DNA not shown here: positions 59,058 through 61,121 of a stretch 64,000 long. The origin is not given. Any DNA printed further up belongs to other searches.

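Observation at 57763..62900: Lower-GC Gabija-like defence operon (OLD ATPase/TOPRIM nuclease + UvrD-like helicase) embedded inside an rRNA operon, between 16S-tRNA-Ile-tRNA-Ala and 5S rRNA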

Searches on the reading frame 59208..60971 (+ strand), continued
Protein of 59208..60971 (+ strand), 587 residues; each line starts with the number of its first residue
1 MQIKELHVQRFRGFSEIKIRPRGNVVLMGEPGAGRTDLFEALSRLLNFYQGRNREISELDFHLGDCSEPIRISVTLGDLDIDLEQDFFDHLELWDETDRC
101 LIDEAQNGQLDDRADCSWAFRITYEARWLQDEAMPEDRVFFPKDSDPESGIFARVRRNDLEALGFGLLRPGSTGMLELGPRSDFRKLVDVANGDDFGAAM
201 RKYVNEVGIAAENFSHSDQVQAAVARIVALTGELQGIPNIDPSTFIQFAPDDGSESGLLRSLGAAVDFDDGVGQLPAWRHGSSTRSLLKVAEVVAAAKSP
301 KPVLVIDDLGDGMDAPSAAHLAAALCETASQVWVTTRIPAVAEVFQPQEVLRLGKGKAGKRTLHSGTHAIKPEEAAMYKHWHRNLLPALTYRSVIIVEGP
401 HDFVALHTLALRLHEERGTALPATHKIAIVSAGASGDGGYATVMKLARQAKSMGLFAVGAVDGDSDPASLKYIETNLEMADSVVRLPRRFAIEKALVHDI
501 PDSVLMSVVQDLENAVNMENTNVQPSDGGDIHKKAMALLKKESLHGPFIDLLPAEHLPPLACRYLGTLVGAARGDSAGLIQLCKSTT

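Call 27: search_protein_families(library=pfam, proteins=[L003:7607-8032:+, L003:8020-9213:+, L029:4619-5947:+, L029:5997-6659:+, L008:8126-9274:+, L009:8019-8915:+, L009:8969-9556:+, L015:5310-7577:+, L023:6331-8031:+, L025:7514-8941:+], max_evalue=0.00001)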
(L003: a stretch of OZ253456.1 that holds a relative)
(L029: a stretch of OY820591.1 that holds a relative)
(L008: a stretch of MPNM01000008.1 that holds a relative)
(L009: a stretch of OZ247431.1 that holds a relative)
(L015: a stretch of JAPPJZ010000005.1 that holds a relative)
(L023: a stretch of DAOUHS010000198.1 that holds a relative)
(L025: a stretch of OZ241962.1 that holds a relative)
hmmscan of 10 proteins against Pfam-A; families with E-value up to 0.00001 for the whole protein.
L003:7607-8032:+ (141 aa): 0 families

L003:8020-9213:+ (397 aa): 0 families

L029:4619-5947:+ (442 aa): 4 families
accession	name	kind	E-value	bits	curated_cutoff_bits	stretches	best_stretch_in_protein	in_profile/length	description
PF13304.12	AAA_21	-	7.7e-20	72.6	27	1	25-328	1-302/304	AAA domain, putative AbiEii toxin, Type IV TA system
PF13175.12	AAA_15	-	1.3e-14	55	32.1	1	229-328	291-373/374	AAA ATPase domain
PF02463.25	SMC_N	-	3.7e-08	33.5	40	0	283-331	156-204/220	RecF/RecN/SMC N terminal domain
PF13476.12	AAA_23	-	2.9e-06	28.5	27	0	5-43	1-39/201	AAA domain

L029:5997-6659:+ (220 aa): 1 family
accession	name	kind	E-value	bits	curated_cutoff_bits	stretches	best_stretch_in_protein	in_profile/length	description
PF01844.29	HNH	-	4.1e-06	27.3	21.4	1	56-100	1-47/47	HNH endonuclease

L008:8126-9274:+ (382 aa): 0 families

L009:8019-8915:+ (298 aa): 1 family
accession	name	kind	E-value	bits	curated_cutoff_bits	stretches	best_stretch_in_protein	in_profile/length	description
PF01555.25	N6_N4_Mtase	-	5.8e-37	128.2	26.7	1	69-298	1-214/221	DNA methylase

L009:8969-9556:+ (195 aa): 0 families

L015:5310-7577:+ (755 aa): 3 families
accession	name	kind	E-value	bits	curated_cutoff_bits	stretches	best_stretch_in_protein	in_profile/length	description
PF13304.12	AAA_21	-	1.6e-12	48.6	27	1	285-351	241-304/304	AAA domain, putative AbiEii toxin, Type IV TA system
PF13175.12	AAA_15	-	3.4e-11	43.8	32.1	1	283-349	302-373/374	AAA ATPase domain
PF20469.4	OLD-like_TOPRIM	-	2.6e-09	37.9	23.2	1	399-464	1-67/67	Overcoming lysogenization defect protein-like, TOPRIM domain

L023:6331-8031:+ (566 aa): 1 family
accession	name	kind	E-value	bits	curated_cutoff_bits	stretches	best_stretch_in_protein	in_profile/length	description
PF10592.14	AIPR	-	1.6e-36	127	25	1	260-439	1-205/308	AIPR protein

L025:7514-8941:+ (475 aa): 1 family
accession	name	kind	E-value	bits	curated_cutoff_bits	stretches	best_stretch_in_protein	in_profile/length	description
PF13289.12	SIR2_2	-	2.6e-07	31.2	24.5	1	267-428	2-125/141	SIR2-like domain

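Call 29: search_protein_families(library=padloc, proteins=[L044:6683-7600:-, L044:7637-8968:-, L048:7875-9359:-, L032:7823-8419:-, L032:8430-9308:-, L016:4459-5571:-, L004:5513-6700:+, L017:7985-9340:-, L033:6684-9497:-, L010:8019-8972:+], max_evalue=0.00001)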
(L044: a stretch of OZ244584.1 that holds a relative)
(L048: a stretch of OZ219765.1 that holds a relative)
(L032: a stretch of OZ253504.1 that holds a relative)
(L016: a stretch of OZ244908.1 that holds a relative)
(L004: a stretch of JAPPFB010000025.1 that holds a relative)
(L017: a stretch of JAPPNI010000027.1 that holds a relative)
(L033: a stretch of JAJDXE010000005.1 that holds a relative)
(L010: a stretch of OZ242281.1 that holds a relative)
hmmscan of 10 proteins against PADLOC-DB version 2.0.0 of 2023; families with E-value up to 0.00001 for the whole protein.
L044:6683-7600:- (305 aa): 9 families
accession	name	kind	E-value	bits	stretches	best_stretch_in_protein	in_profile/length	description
PDLC04018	PD-Lambda-5_B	-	5.9e-113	375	1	7-285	4-281/291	-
PDLC03358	MTase_II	-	2.9e-99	330.1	1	5-287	2-285/301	Type II methyltransferase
PDLC04019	PD-Lambda-5_B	-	2.6e-65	217.4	1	5-167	1-163/167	-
PDLC03247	MTase_II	-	1.2e-27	94.9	1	9-262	4-247/282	Type II methyltransferase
PDLC03717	oMTase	-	4.4e-20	70.2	1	8-260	3-246/285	orphan methyltransferase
PDLC03294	MTase_II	-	2.1e-14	51.8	1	10-258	7-250/272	Type II methyltransferase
PDLC03735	oMTase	-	1.9e-08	32.1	1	11-230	11-231/284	orphan methyltransferase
PDLC03244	MTase_II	-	1.9e-08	31.8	1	11-223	31-235/295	Type II methyltransferase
PDLC03253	MTase_II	-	3.5e-07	28.2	1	11-234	7-211/253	Type II methyltransferase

L044:7637-8968:- (443 aa): 25 families
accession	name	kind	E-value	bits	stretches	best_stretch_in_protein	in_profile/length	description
PDLC03998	PD-Lambda-5_A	-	3.6e-117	390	1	1-442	1-465/466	-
PDLC04008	PD-Lambda-5_A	-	1.9e-115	384.3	1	1-441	1-448/449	-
PDLC04011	PD-Lambda-5_A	-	3.4e-70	235.1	2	7-260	9-261/526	-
PDLC04013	PD-Lambda-5_A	-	5.8e-70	234.8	1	5-437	6-432/440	-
PDLC04009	PD-Lambda-5_A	-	7e-66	220.9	2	5-261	4-262/488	-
PDLC04007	PD-Lambda-5_A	-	3.4e-64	215.6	1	6-428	5-433/454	-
PDLC04016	PD-Lambda-5_A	-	1.3e-52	177.4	2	3-272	4-276/494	-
PDLC04015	PD-Lambda-5_A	-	1.5e-48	164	1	1-441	1-460/463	-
PDLC03994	PD-Lambda-5_A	-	5.1e-42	142.3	1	6-260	7-253/508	-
PDLC04005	PD-Lambda-5_A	-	3.1e-40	136.5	1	5-260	17-285/502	-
PDLC04002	PD-Lambda-5_A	-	1.1e-39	134.8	2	10-261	13-256/471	-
PDLC04000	PD-Lambda-5_A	-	8.1e-39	131.9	1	4-348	5-341/428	-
PDLC04012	PD-Lambda-5_A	-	2.6e-38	130.3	1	7-249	7-253/494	-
PDLC03999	PD-Lambda-5_A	-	3.6e-38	129.5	1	5-301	7-298/493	-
PDLC04014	PD-Lambda-5_A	-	1.5e-34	117.7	1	7-363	5-358/456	-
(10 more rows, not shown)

L048:7875-9359:- (494 aa): 7 families
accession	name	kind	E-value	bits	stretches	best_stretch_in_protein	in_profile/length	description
PDLC04959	PDC-S20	-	8.8e-110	366.4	1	5-408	3-404/464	-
PDLC04956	PDC-S20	-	2.7e-45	153.6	1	45-332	36-325/450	-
PDLC04957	PDC-S20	-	1.6e-37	128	1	21-268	6-261/446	-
PDLC04958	PDC-S20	-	4.5e-35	119.8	1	21-277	4-268/458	-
PDLC02361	PifA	-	7e-22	75.8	1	41-267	39-258/720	PifA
PDLC02209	QatA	-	2.6e-15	54.1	1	153-243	170-255/646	-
PDLC02210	QatA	-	2.5e-12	44.1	1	189-263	202-278/593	-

L032:7823-8419:- (198 aa): 14 families
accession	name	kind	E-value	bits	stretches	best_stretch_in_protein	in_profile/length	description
PDLC00703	Effector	-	6.3e-36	121.9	1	35-196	37-196/204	2TM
PDLC00705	Effector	-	1.2e-31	108.2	1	43-195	52-199/203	2TM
PDLC00702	Effector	-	5.5e-29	99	1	40-195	38-195/211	2TM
PDLC00686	Effector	-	2e-28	97.4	1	37-196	50-207/209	2TM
PDLC00694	Effector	-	7.8e-22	75.8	1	48-195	41-189/208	2TM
PDLC00708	Effector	-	2e-18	64.6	1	49-186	56-184/191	2TM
PDLC00704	Effector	-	1.9e-17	61.4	1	32-194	33-199/207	2TM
PDLC00697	Effector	-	5.4e-17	60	1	5-195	7-204/207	2TM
PDLC00673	Effector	-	8.7e-13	46.1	1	36-183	30-181/214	2TM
PDLC00714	Effector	-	1.2e-09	36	1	74-192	70-189/200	2TM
PDLC00683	Effector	-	8.4e-08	30.1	1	49-195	44-179/185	2TM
PDLC00682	Effector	-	6.6e-07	27.2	1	46-189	57-206/218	2TM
PDLC00669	Effector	-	8.7e-07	26.7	1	51-192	43-194/206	2TM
PDLC00671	Effector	-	3e-06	25.2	0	49-186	51-208/223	2TM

L032:8430-9308:- (292 aa): 12 families
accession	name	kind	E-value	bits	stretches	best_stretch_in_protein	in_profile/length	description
PDLC00788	Cyclase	-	8e-97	322.3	1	1-291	1-297/297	oligonucleotide-cyclase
PDLC00801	Cyclase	-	1.2e-65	219.5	1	5-286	6-290/295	oligonucleotide-cyclase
PDLC00794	Cyclase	-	8.2e-55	184.2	1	20-286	23-291/297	oligonucleotide-cyclase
PDLC00789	Cyclase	-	1e-50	170.6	1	92-285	63-259/261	oligonucleotide-cyclase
PDLC00812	Cyclase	-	6.3e-31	105.4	1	26-237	72-293/352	oligonucleotide-cyclase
PDLC00807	Cyclase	-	3.9e-15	53.9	1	42-239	78-268/342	oligonucleotide-cyclase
PDLC00772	Cyclase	-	3.8e-14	50.4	1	38-237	90-289/375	oligonucleotide-cyclase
PDLC00784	Cyclase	-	8.8e-10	36.3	1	46-239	80-288/351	oligonucleotide-cyclase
PDLC00809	Cyclase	-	1.6e-09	35.8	1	43-240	44-217/295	oligonucleotide-cyclase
PDLC00823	Cyclase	-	2.6e-07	28.6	1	42-202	44-176/285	oligonucleotide-cyclase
PDLC00773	Cyclase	-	3.7e-07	28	0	163-226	142-201/334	oligonucleotide-cyclase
PDLC00808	Cyclase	-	9.1e-07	26.5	0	45-254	55-243/325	oligonucleotide-cyclase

L016:4459-5571:- (370 aa): 8 families
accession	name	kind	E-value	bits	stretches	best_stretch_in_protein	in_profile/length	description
PDLC04951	PDC-S19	-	6.8e-135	447.8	1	1-368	1-355/357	-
PDLC04947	PDC-S19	-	4.5e-94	313.7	1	1-367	3-352/355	-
PDLC04953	PDC-S19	-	2.8e-17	61.2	1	5-178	7-174/333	-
PDLC04952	PDC-S19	-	1.3e-11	42.6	1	1-165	1-150/328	-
PDLC04950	PDC-S19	-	2e-09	35.2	1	2-151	5-146/353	-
PDLC04954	PDC-S19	-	3.3e-08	31.3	1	1-124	1-136/330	-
PDLC04949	PDC-S19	-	8.8e-08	29.8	1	4-164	6-150/334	-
PDLC05059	PDC-S64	-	2.1e-06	25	1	7-173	5-162/339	-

L004:5513-6700:+ (395 aa): 0 families

L017:7985-9340:- (451 aa): 0 families

L033:6684-9497:- (937 aa): 2 families
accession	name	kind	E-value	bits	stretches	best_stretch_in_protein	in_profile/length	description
PDLC03348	MTase_II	-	8e-09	32.6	1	268-401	187-312/727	Type II methyltransferase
PDLC04134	mad2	-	2e-06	24.9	1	299-605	268-449/492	mads_2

L010:8019-8972:+ (317 aa): 49 families (the best 25 are shown)
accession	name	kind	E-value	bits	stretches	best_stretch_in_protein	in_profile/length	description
PDLC03350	MTase_II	-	6.7e-53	178.1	1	68-309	75-297/312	Type II methyltransferase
PDLC03259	MTase_II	-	2.3e-51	173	1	47-307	2-255/423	Type II methyltransferase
PDLC03353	MTase_II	-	2.5e-46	156.4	1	67-308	26-251/260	Type II methyltransferase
PDLC03283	MTase_II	-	4.4e-43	145.9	1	47-312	3-276/352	Type II methyltransferase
PDLC03387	MTase_II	-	4.3e-29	99.6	2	233-311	201-280/289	Type II methyltransferase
PDLC03371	MTase_II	-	4.9e-25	86.5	1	142-310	107-255/260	Type II methyltransferase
PDLC03299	MTase_II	-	8.2e-23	79.3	1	243-308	193-258/296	Type II methyltransferase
PDLC03260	MTase_II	-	6.9e-22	75.8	1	196-308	201-308/349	Type II methyltransferase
PDLC03246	MTase_II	-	1.8e-18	64.8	1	67-301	130-360/376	Type II methyltransferase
PDLC03363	MTase_II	-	3.9e-18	63.9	1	244-309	55-120/294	Type II methyltransferase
PDLC03276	MTase_II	-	7.5e-17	59.7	1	49-301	144-394/404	Type II methyltransferase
PDLC04134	mad2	-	3.6e-16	57.1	1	249-309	274-335/492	mads_2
PDLC03320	MTase_II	-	1e-15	55.7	1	244-311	211-278/289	Type II methyltransferase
PDLC03265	MTase_II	-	1.3e-15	55.7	1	230-309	250-330/333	Type II methyltransferase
PDLC03252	MTase_II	-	4.9e-15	53.7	1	232-310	278-356/365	Type II methyltransferase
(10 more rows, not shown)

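Call 30: search_protein_families(library=pfam, proteins=[L044:6683-7600:-, L044:7637-8968:-, L048:7875-9359:-, L032:7823-8419:-, L032:8430-9308:-, L016:4459-5571:-, L004:5513-6700:+, L017:7985-9340:-, L033:6684-9497:-, L010:8019-8972:+], max_evalue=0.00001)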
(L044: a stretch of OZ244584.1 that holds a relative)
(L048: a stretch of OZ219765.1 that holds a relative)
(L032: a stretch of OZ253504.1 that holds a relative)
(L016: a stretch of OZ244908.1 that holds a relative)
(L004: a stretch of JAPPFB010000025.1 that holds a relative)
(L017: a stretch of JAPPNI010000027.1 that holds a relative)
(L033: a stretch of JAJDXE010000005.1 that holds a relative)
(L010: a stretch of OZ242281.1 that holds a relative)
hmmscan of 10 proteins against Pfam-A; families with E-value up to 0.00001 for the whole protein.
L044:6683-7600:- (305 aa): 1 family
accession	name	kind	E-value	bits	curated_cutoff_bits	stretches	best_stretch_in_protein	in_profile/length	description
PF02086.21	MethyltransfD12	-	4.9e-14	53.1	22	1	13-240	1-232/253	D12 class N6 adenine-specific DNA methyltransferase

L044:7637-8968:- (443 aa): 0 families

L048:7875-9359:- (494 aa): 3 families
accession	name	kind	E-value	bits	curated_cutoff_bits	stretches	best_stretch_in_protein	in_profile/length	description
PF07693.20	KAP_NTPase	-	3.5e-40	138.5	20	1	28-323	4-287/293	KAP family P-loop domain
PF13191.12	AAA_16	-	3.4e-07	31.4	32.6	1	25-214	5-156/167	AAA ATPase domain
PF24883.2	NPHP3_N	-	4.2e-06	27.5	24.8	0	131-221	67-153/164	Nephrocystin 3, N-terminal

L032:7823-8419:- (198 aa): 1 family
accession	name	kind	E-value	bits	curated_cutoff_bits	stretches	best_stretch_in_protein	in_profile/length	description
PF18153.7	Cap15_CD_rec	-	5.5e-24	85.2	31.2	1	77-195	4-122/122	Cap15, cyclic dinucleotide receptor domain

L032:8430-9308:- (292 aa): 0 families

L016:4459-5571:- (370 aa): 1 family
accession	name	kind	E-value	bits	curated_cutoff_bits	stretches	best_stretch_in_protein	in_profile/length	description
PF12358.13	DUF3644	-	4.9e-19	69.1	27.6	1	8-180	2-166/183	Domain of unknown function (DUF3644)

L004:5513-6700:+ (395 aa): 0 families

L017:7985-9340:- (451 aa): 1 family
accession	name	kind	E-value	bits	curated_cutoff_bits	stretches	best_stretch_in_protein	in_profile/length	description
PF13271.11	DUF4062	-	3.5e-19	69.2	24.7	1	74-159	2-82/82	Domain of unknown function (DUF4062)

L033:6684-9497:- (937 aa): 0 families

L010:8019-8972:+ (317 aa): 1 family
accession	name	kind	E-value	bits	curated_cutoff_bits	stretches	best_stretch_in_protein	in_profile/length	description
PF01555.25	N6_N4_Mtase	-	5.3e-38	131.6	26.7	1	69-304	1-220/221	DNA methylase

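Call 34: search_solved_structures(query=window:59208-60971:+, max_evalue=0.01, show_alignments=1)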
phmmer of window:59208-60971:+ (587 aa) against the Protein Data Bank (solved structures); distinct sequences matched with E-value up to 0.01: 0.

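Call 36: find_homologous_proteins(query=window:59208-60971:+, max_evalue=0.00001)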
Query window:59208-60971:+ (587 aa): 143 proteins with E <= 0.00001 among 8000 candidates; the best 120 are listed.
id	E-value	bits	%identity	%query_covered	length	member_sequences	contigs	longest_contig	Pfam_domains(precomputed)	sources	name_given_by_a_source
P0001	0.0e+0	1328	100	100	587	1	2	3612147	-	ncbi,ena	-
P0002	4.8e-191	655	52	99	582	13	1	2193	-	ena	-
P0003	5.1e-191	654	51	99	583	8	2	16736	-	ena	-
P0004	2.5e-188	646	51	99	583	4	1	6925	-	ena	-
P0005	1.4e-186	640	51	99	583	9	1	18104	-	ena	-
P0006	2.7e-182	626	51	99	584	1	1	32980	PF13555.13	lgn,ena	-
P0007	9.4e-182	624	51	99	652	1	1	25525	-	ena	-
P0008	5.6e-181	621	51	99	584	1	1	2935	-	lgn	-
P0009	1.1e-180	620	50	99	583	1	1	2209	-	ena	-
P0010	1.5e-180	620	50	99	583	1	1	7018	PF02463.26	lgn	-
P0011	1.7e-179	616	50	99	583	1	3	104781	-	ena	-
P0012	9.4e-179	614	50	99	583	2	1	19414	-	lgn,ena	-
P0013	2.3e-178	613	50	98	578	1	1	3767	PF13191.13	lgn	-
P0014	3.2e-178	612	50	99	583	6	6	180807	-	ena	-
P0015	4.1e-178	612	50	99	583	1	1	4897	-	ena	-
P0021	1.0e-176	607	50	99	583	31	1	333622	PF11398.15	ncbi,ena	-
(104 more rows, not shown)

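Call 37: find_encoding_contigs(protein=P0003, flank=6000, max_places=2)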
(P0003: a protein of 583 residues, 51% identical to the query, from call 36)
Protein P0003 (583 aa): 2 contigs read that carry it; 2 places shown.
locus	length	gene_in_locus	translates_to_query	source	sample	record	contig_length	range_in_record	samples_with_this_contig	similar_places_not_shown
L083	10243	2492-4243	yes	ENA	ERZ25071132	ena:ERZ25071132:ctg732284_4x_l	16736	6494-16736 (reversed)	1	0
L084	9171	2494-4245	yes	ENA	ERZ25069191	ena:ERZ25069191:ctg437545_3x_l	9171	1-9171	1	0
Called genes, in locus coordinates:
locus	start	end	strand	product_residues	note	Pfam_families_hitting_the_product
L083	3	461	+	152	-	?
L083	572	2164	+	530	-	-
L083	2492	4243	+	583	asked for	-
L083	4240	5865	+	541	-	PF00580:UvrD-helicase, PF13086:AAA_11 (faint), PF13245:AAA_19, PF13604:AAA_30 (weak), PF00580:UvrD-helicase, PF13361:UvrD_C (faint)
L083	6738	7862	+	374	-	-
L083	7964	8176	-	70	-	-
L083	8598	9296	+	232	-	-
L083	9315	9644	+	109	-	-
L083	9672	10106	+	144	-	-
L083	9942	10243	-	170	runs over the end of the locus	PF00239:Resolvase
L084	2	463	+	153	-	?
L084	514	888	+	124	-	-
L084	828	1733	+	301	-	-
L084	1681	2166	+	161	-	-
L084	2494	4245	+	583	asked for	-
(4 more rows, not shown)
